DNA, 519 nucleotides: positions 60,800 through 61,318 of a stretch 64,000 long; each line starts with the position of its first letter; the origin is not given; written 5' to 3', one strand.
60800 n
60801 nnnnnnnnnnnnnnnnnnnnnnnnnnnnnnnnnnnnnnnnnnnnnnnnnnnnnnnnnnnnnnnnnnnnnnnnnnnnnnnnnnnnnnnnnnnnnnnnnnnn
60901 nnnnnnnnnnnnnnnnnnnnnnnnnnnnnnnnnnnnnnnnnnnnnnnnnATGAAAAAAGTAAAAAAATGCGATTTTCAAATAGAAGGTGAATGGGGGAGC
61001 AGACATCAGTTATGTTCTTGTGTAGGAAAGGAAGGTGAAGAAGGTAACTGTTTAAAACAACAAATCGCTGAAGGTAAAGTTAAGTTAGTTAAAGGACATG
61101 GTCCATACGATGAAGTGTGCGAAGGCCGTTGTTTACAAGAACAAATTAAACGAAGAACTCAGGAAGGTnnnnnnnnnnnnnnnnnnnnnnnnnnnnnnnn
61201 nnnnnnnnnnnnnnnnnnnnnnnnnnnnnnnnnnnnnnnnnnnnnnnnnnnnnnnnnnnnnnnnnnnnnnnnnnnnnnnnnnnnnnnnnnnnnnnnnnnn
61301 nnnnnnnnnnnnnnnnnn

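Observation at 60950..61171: Compositionally atypical 73-aa Cys-rich ORF translationally coupled to a methyltransferase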

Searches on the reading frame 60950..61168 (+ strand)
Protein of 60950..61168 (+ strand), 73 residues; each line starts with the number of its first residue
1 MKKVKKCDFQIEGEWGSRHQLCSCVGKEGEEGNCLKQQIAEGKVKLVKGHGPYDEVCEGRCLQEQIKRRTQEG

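Call 8: search_protein_families(library=pfam, proteins=[window:60950-61168:+], max_evalue=0.01)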
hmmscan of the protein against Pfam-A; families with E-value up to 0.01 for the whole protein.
window:60950-61168:+ (73 aa): 0 families

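Call 9: find_homologous_proteins(query=window:60950-61168:+, max_evalue=10)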
Query seq(73 aa) (73 aa): 2 proteins with E <= 10 among 2 candidates.
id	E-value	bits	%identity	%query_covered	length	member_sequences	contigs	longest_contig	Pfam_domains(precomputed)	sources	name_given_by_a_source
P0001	1.0e-41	158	100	100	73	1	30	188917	-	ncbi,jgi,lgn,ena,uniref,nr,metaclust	ncbi:hypothetical protein A2130_03720 [Candidatus Woesebacteria bacterium GWC2_33_12]|uniref:Unchara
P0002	1.9e-19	87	84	68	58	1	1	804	-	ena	-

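Call 11: find_encoding_contigs(protein=P0002, flank=5000)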
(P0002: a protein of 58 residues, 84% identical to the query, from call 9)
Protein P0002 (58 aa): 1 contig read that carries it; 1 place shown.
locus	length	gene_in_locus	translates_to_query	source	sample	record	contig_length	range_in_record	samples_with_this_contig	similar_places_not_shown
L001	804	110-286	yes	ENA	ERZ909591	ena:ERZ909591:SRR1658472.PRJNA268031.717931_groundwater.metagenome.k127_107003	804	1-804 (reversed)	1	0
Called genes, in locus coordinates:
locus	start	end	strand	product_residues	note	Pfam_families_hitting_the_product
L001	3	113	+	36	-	?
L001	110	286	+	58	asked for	-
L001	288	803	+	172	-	?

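Call 12: find_encoding_contigs(protein=P0001, flank=6000, max_places=10)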
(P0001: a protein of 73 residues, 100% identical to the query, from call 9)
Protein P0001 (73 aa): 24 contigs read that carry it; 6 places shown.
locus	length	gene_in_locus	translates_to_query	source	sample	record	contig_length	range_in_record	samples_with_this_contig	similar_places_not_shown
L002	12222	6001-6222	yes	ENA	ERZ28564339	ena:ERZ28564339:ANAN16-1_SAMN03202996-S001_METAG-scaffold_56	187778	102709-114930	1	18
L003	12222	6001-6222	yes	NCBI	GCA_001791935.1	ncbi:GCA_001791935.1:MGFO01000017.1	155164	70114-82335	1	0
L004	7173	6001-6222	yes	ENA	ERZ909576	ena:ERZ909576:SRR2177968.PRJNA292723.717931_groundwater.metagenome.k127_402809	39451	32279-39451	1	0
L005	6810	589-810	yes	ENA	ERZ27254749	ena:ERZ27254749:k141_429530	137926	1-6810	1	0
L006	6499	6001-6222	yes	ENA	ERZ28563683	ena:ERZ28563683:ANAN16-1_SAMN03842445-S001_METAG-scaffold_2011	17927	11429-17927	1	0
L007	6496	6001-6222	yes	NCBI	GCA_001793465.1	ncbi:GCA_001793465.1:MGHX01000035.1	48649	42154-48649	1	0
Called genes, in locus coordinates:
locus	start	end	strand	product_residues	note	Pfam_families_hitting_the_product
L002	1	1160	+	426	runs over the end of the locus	PF01943:Polysacc_synt, PF13440:Polysacc_synt_3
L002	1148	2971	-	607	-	PF13522:GATase_6, PF13537:GATase_7, PF00733:Asn_synthase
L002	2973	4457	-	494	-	PF02366:PMT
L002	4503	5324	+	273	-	PF00535:Glycos_transf_2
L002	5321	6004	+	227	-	PF13489:Methyltransf_23, PF07021:MetW, PF13649:Methyltransf_25, PF13847:Methyltransf_31, PF08241:Methyltransf_11, PF08242:Methyltransf_12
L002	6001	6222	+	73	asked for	-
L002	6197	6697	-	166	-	PF00702:Hydrolase, PF13419:HAD_2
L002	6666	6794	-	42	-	-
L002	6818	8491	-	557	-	-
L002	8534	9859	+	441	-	-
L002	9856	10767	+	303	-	PF00534:Glycos_transf_1, PF13692:Glyco_trans_1_4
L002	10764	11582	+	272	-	PF00535:Glycos_transf_2, PF10111:Glyco_tranf_2_2, PF13641:Glyco_tranf_2_3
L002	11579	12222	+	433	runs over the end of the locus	PF13231:PMT_2 (weak)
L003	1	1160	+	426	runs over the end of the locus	PF01943:Polysacc_synt, PF13440:Polysacc_synt_3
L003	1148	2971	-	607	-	PF13522:GATase_6, PF13537:GATase_7, PF00733:Asn_synthase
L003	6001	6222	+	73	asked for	-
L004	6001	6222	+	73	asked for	-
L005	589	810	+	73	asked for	-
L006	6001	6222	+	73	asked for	-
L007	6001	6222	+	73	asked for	-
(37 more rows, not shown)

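Call 19: search_protein_representatives(protein=window:60950-61168:+)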
Query: 73 residues. Proteins with E-value up to 0.001 (for the whole library): 4; up to 1e-10: 1; up to 1e-30: 0. The best 4 are listed.
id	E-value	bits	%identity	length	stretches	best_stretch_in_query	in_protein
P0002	6.1e-20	87.1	84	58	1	1-49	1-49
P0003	1.6e-10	57.2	51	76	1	5-71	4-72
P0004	2.0e-08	50.6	52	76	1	5-71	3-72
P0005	3.8e-06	43.3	31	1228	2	34-66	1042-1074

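Call 22: find_encoding_contigs(protein=P0003, flank=8000)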
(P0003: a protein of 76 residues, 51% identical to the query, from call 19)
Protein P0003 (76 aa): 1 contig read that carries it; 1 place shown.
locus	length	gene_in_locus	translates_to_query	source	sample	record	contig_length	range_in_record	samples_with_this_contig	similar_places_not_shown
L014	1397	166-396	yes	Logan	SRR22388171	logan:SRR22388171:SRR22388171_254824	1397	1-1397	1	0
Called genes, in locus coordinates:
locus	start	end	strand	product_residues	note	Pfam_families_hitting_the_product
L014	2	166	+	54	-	?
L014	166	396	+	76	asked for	-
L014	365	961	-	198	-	PF00702:Hydrolase, PF13419:HAD_2, PF13242:Hydrolase_like (weak)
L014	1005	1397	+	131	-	?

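Call 23: find_encoding_contigs(protein=P0004, flank=8000)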
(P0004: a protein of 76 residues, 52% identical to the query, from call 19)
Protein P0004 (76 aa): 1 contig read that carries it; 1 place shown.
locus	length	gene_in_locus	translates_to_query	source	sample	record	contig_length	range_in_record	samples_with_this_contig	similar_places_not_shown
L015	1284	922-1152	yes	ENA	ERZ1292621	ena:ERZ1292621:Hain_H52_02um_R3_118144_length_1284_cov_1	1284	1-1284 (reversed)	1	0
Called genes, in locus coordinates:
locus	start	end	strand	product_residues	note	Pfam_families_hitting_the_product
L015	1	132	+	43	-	?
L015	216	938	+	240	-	PF13489:Methyltransf_23, PF07021:MetW, PF13649:Methyltransf_25, PF13847:Methyltransf_31, PF08241:Methyltransf_11, PF08242:Methyltransf_12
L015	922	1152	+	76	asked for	-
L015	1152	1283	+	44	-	?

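Call 25: find_homologous_proteins(query=A2, max_evalue=1)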
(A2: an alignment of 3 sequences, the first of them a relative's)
Query A2 (3 sequences) (73 aa, profile of the alignment): 5 proteins with E <= 1 among 23 candidates.
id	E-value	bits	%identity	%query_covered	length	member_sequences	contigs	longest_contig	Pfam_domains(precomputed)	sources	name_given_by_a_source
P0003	3.9e-38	147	51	89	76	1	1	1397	-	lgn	-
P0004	3.7e-35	138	50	89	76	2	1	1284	-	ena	-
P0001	3.2e-33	132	100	100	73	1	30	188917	-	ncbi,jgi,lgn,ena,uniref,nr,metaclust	ncbi:hypothetical protein A2130_03720 [Candidatus Woesebacteria bacterium GWC2_33_12]|uniref:Unchara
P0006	3.2e-31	125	47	95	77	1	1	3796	-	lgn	-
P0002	1.7e-14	72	84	68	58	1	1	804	-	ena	-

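Call 27: find_encoding_contigs(protein=P0006, flank=8000)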
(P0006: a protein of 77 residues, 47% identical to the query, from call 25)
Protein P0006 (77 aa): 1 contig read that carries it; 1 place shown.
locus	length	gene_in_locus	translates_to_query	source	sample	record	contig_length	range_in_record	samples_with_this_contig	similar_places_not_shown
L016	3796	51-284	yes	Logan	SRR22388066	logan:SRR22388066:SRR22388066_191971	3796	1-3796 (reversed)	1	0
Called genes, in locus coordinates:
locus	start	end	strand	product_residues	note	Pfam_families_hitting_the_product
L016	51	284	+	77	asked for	-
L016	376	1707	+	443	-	-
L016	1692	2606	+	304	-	PF13439:Glyco_transf_4 (faint), PF00534:Glycos_transf_1, PF13692:Glyco_trans_1_4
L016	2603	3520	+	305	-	PF01073:3Beta_HSD, PF01370:Epimerase, PF02719:Polysacc_synt_2, PF04321:RmlD_sub_bind, PF07993:NAD_binding_4 (faint), PF13460:NAD_binding_10 (weak), PF16363:GDP_Man_Dehyd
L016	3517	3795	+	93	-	?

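Call 33: search_solved_structures(query=A3, max_evalue=10, show_alignments=3)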
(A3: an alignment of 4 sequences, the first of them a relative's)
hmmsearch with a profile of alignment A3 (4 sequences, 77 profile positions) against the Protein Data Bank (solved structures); distinct sequences matched with E-value up to 10: 0.

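Call 34: search_protein_families(library=pfam, alignment_id=A3, max_evalue=10)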
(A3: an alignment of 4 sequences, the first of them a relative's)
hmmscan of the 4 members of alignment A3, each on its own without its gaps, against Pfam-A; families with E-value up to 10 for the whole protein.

A. member 1, P0001 (73 aa): 0 families

B. families by the number of members that match (of 4 scanned): 1 family
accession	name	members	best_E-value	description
PF01479.30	S4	1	0.12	S4 domain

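Call 36: search_protein_families(library=ncbifam, alignment_id=A3, max_evalue=10)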
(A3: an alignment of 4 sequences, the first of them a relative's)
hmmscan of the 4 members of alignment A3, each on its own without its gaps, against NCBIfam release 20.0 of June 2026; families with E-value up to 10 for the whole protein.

A. member 1, P0001 (73 aa): 0 families

B. families by the number of members that match (of 4 scanned): 0 families

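Call 39: find_related_loci(query=A3, collection=metagenome_contigs, flank=8000)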
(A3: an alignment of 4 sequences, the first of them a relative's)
Query A3 (73 aa) in metagenome_contigs; peptide patterns used: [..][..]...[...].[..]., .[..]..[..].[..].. (x = any residue, [..] = any of these).
26 stretches matched a pattern, but none encodes a relative of the query by tblastn (E <= 1e-3).

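Call 41: predict_structure(alignment_id=A3)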
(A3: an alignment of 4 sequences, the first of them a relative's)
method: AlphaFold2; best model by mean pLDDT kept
length: 73 residues; sequences in the alignment: 4
mean_pLDDT: 53.5   pTM: 0.38
mean pLDDT of the five models: 53.5, 48.0, 46.0, 45.8, 44.1
residues with pLDDT >= 90: 0; 70-90: 0; 50-70: 46; < 50: 27
segments of 3 or more residues with pLDDT < 50: 1-4, 25-35, 51-58
pLDDT, mean of each block of 10 residues (from residue 1): 52 66 48 49 58 47 57 51
secondary structure, 60 per line:
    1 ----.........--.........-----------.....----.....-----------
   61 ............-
elements in order: E5-13 E16-24 H36-40 E45-49 H61-72

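Call 43: search_protein_families(library=pfam, proteins=[L002:8534-9856:+], max_evalue=0.01)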
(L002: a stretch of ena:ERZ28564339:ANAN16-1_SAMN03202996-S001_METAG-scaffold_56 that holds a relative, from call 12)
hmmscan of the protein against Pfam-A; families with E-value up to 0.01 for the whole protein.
L002:8534-9856:+ (441 aa): 1 family
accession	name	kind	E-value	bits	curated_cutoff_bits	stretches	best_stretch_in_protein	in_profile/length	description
PF13231.12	PMT_2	-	2.4e-05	25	26.1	1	50-200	3-156/160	Dolichyl-phosphate-mannose-protein mannosyltransferase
